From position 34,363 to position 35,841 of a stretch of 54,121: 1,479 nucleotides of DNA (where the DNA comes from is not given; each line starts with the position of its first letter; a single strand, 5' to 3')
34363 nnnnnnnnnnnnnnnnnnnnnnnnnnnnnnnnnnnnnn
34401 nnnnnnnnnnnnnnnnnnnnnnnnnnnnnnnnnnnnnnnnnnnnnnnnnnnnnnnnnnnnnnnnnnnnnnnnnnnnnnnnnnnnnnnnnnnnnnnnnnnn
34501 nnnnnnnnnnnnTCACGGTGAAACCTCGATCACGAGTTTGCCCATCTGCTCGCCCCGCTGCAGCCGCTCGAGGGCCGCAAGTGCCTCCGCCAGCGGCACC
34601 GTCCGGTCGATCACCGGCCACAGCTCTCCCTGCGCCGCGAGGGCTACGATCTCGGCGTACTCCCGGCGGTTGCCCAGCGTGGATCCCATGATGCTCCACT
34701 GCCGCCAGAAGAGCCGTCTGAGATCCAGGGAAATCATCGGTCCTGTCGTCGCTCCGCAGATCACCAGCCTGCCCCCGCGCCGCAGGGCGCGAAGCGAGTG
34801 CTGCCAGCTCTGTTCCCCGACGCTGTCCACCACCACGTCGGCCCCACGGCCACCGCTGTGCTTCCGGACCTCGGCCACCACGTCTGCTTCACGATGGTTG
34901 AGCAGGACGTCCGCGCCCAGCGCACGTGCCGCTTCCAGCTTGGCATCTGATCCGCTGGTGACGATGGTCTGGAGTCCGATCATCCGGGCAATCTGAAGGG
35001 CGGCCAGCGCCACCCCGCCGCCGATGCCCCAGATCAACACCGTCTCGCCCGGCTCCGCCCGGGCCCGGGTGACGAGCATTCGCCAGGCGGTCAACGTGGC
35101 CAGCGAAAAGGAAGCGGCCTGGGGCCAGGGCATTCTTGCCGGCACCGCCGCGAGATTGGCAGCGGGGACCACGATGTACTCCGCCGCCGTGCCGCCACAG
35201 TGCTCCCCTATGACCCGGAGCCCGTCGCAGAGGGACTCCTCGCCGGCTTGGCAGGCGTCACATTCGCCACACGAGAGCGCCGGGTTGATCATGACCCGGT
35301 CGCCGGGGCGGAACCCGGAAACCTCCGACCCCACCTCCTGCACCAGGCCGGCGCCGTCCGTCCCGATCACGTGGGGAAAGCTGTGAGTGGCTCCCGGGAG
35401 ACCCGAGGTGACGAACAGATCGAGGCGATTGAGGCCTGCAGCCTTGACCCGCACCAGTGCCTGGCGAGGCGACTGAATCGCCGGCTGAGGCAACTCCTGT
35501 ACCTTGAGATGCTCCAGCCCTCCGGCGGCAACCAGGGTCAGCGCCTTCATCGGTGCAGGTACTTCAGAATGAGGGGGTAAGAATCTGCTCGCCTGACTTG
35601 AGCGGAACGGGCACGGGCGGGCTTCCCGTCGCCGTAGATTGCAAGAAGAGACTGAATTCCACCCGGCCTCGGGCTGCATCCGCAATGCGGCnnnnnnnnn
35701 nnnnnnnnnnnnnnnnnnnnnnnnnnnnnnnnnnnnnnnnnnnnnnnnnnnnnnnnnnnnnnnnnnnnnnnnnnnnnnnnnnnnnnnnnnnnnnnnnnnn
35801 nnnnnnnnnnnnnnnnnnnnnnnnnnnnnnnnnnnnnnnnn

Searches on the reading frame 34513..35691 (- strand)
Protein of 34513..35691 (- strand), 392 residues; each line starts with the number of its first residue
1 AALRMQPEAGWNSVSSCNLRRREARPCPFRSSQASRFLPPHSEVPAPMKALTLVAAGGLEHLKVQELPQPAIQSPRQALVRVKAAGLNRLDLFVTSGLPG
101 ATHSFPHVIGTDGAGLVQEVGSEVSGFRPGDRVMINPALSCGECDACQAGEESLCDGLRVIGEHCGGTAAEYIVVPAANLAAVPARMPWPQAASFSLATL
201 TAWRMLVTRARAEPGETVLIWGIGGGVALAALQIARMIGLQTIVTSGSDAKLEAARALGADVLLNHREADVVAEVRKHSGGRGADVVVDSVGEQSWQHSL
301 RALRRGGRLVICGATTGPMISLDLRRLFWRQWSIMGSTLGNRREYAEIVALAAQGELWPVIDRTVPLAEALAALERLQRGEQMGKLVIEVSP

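Call 12: search_protein_families(library=pfam, proteins=[window:34513-35691:-], max_evalue=0.001)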
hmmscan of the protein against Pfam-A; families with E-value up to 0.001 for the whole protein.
window:34513-35691:- (392 aa): 3 families
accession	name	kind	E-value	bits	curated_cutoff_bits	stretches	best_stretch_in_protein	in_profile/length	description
PF00107.32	ADH_zinc_N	-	5.4e-33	114.1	31.8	1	226-353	1-128/129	Zinc-binding dehydrogenase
PF08240.17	ADH_N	-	8.4e-29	100.3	23.5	1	75-184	2-103/104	Alcohol dehydrogenase GroES-like domain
PF13602.12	ADH_zinc_N_2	-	3.6e-22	80.2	27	1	258-388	1-134/134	Zinc-binding dehydrogenase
